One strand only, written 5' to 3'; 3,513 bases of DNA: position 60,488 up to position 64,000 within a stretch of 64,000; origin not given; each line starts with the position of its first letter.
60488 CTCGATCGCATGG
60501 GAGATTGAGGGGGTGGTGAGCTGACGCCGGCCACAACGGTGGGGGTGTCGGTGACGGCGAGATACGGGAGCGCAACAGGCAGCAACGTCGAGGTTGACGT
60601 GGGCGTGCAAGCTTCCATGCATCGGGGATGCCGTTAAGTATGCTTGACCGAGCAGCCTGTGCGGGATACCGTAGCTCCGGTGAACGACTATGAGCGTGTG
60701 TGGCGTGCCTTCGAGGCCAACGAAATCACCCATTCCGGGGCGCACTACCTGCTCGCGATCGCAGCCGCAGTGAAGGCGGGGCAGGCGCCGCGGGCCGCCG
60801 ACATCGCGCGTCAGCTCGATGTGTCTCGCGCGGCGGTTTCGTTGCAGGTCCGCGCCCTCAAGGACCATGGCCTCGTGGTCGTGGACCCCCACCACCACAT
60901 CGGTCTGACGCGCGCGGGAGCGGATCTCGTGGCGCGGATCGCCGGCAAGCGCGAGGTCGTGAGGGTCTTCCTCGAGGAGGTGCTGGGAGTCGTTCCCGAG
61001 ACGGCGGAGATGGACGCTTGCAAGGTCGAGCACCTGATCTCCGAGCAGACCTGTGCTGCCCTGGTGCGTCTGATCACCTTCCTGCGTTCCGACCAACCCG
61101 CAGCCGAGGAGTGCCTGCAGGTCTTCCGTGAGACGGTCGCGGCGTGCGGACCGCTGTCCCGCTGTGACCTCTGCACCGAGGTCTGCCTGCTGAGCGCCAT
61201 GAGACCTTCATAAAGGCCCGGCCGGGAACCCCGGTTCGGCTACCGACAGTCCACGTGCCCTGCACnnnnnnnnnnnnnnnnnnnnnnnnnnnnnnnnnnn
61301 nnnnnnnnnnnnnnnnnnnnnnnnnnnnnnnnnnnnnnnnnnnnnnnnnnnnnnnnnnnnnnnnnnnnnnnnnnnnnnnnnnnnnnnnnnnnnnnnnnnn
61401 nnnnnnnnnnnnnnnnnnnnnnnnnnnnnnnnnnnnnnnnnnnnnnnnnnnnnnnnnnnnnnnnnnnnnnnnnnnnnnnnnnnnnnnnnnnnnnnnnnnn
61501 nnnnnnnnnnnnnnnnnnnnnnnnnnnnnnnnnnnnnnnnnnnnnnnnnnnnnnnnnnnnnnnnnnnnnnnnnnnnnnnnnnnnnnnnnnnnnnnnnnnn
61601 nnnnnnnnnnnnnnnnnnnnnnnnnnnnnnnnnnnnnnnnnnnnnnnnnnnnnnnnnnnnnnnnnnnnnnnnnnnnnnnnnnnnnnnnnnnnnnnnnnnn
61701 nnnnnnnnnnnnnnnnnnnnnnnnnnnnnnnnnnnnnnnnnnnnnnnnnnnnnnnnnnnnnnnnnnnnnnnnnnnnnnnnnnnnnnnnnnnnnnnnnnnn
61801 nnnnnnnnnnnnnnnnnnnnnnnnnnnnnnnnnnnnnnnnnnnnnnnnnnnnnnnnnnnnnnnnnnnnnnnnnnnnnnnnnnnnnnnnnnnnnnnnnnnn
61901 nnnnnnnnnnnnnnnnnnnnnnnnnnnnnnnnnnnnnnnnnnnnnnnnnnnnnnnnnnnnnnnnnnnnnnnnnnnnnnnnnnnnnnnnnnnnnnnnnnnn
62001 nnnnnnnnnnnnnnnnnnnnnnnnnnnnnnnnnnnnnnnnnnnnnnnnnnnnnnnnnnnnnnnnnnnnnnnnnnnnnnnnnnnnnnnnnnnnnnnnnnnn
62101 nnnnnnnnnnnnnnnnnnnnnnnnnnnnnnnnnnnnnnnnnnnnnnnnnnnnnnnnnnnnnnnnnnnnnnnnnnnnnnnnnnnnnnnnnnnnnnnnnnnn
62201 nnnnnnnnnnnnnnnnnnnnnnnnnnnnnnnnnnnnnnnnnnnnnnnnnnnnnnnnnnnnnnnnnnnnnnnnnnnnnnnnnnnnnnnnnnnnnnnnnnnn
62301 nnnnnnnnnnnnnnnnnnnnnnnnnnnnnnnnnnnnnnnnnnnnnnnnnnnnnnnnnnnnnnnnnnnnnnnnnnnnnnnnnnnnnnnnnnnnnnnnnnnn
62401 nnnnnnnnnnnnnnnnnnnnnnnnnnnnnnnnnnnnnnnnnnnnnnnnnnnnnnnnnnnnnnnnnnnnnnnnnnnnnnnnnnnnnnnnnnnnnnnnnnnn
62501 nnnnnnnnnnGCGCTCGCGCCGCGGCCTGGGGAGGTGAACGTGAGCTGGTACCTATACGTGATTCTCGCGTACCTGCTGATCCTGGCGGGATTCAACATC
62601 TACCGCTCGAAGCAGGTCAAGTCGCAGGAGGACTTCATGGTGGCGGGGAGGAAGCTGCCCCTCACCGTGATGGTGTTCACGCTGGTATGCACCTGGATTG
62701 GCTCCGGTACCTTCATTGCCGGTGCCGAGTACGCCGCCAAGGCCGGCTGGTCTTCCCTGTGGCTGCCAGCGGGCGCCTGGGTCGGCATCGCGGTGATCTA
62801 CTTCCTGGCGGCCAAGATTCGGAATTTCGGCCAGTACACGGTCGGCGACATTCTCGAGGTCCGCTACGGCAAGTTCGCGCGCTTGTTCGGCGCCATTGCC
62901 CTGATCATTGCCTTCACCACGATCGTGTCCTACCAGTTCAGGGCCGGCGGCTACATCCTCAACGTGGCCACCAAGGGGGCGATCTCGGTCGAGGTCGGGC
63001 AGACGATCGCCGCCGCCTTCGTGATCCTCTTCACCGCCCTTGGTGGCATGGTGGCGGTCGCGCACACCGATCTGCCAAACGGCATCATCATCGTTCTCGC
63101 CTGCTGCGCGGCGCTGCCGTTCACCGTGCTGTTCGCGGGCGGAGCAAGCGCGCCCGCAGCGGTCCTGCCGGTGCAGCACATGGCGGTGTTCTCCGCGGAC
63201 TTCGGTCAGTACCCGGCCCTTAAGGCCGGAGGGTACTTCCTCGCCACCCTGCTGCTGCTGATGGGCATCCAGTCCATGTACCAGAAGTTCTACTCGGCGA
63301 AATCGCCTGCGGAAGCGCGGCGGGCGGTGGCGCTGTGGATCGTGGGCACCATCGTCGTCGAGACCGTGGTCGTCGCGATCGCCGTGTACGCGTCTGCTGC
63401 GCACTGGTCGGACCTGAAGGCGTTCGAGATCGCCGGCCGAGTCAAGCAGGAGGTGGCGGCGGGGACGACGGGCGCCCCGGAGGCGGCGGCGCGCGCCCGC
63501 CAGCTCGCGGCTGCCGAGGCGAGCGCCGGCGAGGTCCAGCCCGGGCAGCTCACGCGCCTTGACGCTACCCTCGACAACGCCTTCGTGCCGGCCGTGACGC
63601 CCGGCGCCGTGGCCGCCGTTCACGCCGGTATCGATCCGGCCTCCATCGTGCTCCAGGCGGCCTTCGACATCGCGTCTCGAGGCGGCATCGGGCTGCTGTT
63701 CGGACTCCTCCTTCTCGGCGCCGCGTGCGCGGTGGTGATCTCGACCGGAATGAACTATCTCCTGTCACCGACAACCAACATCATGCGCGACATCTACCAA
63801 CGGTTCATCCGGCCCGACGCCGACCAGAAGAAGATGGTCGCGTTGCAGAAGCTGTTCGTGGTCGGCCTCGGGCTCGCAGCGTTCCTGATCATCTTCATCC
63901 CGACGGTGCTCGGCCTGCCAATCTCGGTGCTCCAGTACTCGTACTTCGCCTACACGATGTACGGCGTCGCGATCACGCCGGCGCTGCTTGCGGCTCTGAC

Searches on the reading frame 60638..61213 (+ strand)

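Call 22: search_protein_families(library=pfam, max_evalue=0.00001, proteins=[window:60638-61213:+])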
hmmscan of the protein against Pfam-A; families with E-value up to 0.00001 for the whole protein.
window:60638-61213:+ (191 aa): 2 families
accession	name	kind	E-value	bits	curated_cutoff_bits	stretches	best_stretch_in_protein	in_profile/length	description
PF02742.21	Fe_dep_repr_C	-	3e-10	40.4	27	1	91-152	1-62/70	Iron dependent repressor, metal binding and dimerisation domain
PF12840.13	HTH_20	-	2.3e-06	27.9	27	1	43-82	11-50/51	Helix-turn-helix domain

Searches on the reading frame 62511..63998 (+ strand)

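Call 22: search_protein_families(library=pfam, max_evalue=0.00001, proteins=[window:62511-63998:+])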
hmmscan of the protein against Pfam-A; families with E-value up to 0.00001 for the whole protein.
window:62511-63998:+ (496 aa): 1 family
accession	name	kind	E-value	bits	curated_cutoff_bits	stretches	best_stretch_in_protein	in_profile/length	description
PF00474.23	SSF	-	1.9e-22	80.1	22.8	1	42-295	1-260/406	Sodium:solute symporter family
